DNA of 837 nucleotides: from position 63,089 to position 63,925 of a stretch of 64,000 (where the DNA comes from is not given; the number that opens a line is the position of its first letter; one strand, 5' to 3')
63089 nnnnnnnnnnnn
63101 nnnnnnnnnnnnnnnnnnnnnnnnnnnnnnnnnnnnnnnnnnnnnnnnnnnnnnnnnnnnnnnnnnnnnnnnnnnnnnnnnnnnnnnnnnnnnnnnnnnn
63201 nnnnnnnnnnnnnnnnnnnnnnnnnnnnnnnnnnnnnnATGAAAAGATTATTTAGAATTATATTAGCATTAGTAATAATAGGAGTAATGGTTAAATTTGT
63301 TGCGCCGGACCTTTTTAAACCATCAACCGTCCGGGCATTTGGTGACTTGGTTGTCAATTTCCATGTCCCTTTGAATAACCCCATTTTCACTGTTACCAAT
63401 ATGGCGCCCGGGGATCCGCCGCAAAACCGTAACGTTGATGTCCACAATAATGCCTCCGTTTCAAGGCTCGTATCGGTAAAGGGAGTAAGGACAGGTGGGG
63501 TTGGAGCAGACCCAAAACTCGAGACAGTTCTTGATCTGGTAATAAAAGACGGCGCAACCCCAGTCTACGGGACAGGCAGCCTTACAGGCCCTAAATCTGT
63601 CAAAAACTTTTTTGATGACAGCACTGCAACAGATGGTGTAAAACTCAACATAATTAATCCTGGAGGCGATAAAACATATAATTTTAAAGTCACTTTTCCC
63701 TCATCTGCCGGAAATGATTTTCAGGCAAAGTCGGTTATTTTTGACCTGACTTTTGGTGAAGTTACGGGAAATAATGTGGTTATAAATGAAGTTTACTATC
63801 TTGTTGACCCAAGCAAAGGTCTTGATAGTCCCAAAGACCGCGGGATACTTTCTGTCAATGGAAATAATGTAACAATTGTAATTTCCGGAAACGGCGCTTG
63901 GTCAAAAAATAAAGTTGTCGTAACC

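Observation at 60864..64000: tasA-like / sipW / LTD-protein cluster: a Bacillus-type biofilm-fibre secretion module in a CPR-like genome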

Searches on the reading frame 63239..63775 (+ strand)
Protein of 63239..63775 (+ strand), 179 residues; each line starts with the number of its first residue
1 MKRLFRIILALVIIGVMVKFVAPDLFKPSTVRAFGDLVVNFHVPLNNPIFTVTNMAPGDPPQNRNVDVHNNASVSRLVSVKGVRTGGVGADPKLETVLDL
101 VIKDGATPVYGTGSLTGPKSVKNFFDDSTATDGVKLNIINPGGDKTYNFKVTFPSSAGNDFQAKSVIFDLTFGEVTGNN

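Call 35: find_homologous_proteins(query=window:63239-63775:+, max_evalue=0.001)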
Query window:63239-63775:+ (179 aa): 10 proteins with E <= 0.001 among 126 candidates.
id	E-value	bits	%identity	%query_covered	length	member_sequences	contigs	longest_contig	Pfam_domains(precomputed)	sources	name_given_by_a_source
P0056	1.5e-70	254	70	97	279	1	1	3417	-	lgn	-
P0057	8.8e-67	242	66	97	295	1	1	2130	-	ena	-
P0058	2.9e-66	241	64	89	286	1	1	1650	-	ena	-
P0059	1.4e-58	215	57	98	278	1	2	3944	-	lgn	-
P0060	1.4e-57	212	59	98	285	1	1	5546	-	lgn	-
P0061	5.1e-51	191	61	85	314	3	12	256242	-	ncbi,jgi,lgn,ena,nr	ncbi:MAG: hypothetical protein UU73_C0002G0064 [Candidatus Daviesbacteria bacterium GW2011_GWA1_41_6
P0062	2.7e-43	166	70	70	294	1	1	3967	PF00932.26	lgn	-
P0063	9.2e-41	157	77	54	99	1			-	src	-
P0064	3.0e-34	136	56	65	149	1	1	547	-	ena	-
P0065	1.0e-10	60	30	97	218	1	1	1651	-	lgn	-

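Call 42: predict_structure(alignment_id=A3)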
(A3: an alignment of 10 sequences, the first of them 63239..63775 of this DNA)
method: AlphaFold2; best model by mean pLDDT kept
length: 179 residues; sequences in the alignment: 10
mean_pLDDT: 82.2   pTM: 0.73
mean pLDDT of the five models: 82.2, 81.1, 80.4, 79.0, 78.5
residues with pLDDT >= 90: 66; 70-90: 85; 50-70: 17; < 50: 11
segments of 3 or more residues with pLDDT < 50: 22-29, 177-179
pLDDT, mean of each block of 10 residues (from residue 1): 78 71 46 77 79 86 92 90 79 86 94 94 91 88 94 87 83 62
secondary structure, 60 per line:
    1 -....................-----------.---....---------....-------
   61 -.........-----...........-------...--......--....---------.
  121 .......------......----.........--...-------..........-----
elements in order: H2-21 E37-40 E50-53 E62-70 E76-86 E99-104 E107-110 H121-127 E134-139 E144-152 E165-174

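Call 46: fold_search(model_id=the predicted structure, library=pdb)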
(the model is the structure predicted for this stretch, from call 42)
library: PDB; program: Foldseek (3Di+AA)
matches with E <= 10: 1329; with E <= 0.001: 0
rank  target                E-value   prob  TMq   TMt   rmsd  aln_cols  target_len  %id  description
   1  9i1y_A                1.9e-03  0.97  0.31  0.22  17.1       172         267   14  WxLIP from Enterococcus faecium (released 2026-01-28)
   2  8rjc_5                3.8e-03  0.99  0.31  0.31   8.7       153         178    9  Structure of the rabbit 80S ribosome stalled on a 2-TMD rhodopsin intermediate in complex with Sec61-TRAP, open confor (released 2024-01-24)
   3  5fr0                  3.8e-03  0.90  0.30  0.11  16.6       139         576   12  The details of glycolipid glycan hydrolysis by the structural analysis of a family 123 glycoside hydrolase from Clostrid (released 2016-03-30)
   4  5yku                  4.5e-03  0.92  0.26  0.34   9.9       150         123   11  The crystal structure of Macrobrachium rosenbergii nodavirus P-domain with Zn ions (released 2018-10-24)
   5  5fqh_A                5.0e-03  0.87  0.30  0.11  15.4       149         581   11  The details of glycolipid glycan hydrolysis by the structural analysis of a family 123 glycoside hydrolase from Clostr (released 2016-03-30)
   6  8k2j                  6.0e-03  0.63  0.25  0.10  15.9       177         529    8  Crystal structure of Group 3 Oligosaccharide/Monosaccharide-releasing beta-N-acetylgalactosaminidase NgaDssm, apo form (released 2024-04-24)
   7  4hji_A                7.1e-03  0.90  0.35  0.38   9.5       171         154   13  Structure of the CooA pilin subunit from enterotoxigenic Escherichia coli (released 2012-12-19)
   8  5ykx_A                7.1e-03  0.87  0.26  0.35   9.8       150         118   11  The crystal structure of Macrobrachium rosenbergii nodavirus P-domain with Cd ion (released 2018-10-24)
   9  5fqf_A                7.1e-03  0.84  0.29  0.11  15.0       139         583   12  The details of glycolipid glycan hydrolysis by the structural analysis of a family 123 glycoside hydrolase from Clostr (released 2016-03-30)
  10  3hrz_B                7.5e-03  0.93  0.27  0.21  13.7       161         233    7  Cobra Venom Factor (CVF) in complex with human factor B (released 2009-07-07)
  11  5ykv_A                7.5e-03  0.87  0.25  0.34  10.4       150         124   11  The crystal structure of Macrobrachium rosenbergii nodavirus P-domain (released 2018-10-24)
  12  8k2f                  8.0e-03  0.85  0.31  0.14  11.7       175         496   13  Crystal structure of Group 1 oligosaccharide-releasing beta-N-acetylgalactosaminidase NgaCa from Cohnella abietis, apo 1 (released 2024-04-24)
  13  6h04_A                8.4e-03  0.98  0.30  0.06   8.0       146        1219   11  Closed conformation of the Membrane Attack Complex (released 2018-12-19)
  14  6fvi                  9.5e-03  0.89  0.29  0.35  18.0       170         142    8  ASH / PapD-like domain of human CEP192 (PapD-like domain 7) (released 2019-03-20)
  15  5fqe_A                9.5e-03  0.82  0.30  0.11  14.5       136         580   10  The details of glycolipid glycan hydrolysis by the structural analysis of a family 123 glycoside hydrolase from Clostr (released 2016-03-30)
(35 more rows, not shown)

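Call 67: search_protein_representatives(alignment_id=A3)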
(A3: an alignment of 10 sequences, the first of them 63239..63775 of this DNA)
Query: 10 sequences, 286 profile positions. Proteins with E-value up to 0.001 (for the whole library): 2112; up to 1e-10: 803; up to 1e-30: 141. The best 150 are listed.
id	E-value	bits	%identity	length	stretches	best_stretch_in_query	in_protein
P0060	2.0e-131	454.2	-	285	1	1-286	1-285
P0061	1.0e-110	386.1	-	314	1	13-284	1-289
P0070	1.7e-92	326.3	-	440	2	1-284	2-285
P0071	3.6e-79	282.6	-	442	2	2-270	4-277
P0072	2.5e-78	279.9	-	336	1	7-262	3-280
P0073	1.5e-75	270.8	-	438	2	1-283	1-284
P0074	6.2e-74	265.5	-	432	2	2-277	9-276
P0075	1.3e-71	257.9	-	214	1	79-286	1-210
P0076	7.1e-67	242.3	-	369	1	2-270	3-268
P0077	1.6e-65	237.9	-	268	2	2-177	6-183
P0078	1.8e-64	234.4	-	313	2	30-272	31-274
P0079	3.3e-64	233.6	-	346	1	1-177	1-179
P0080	2.6e-63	230.6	-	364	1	1-270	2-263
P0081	1.7e-62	227.9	-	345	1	7-269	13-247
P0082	1.4e-60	221.6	-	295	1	5-179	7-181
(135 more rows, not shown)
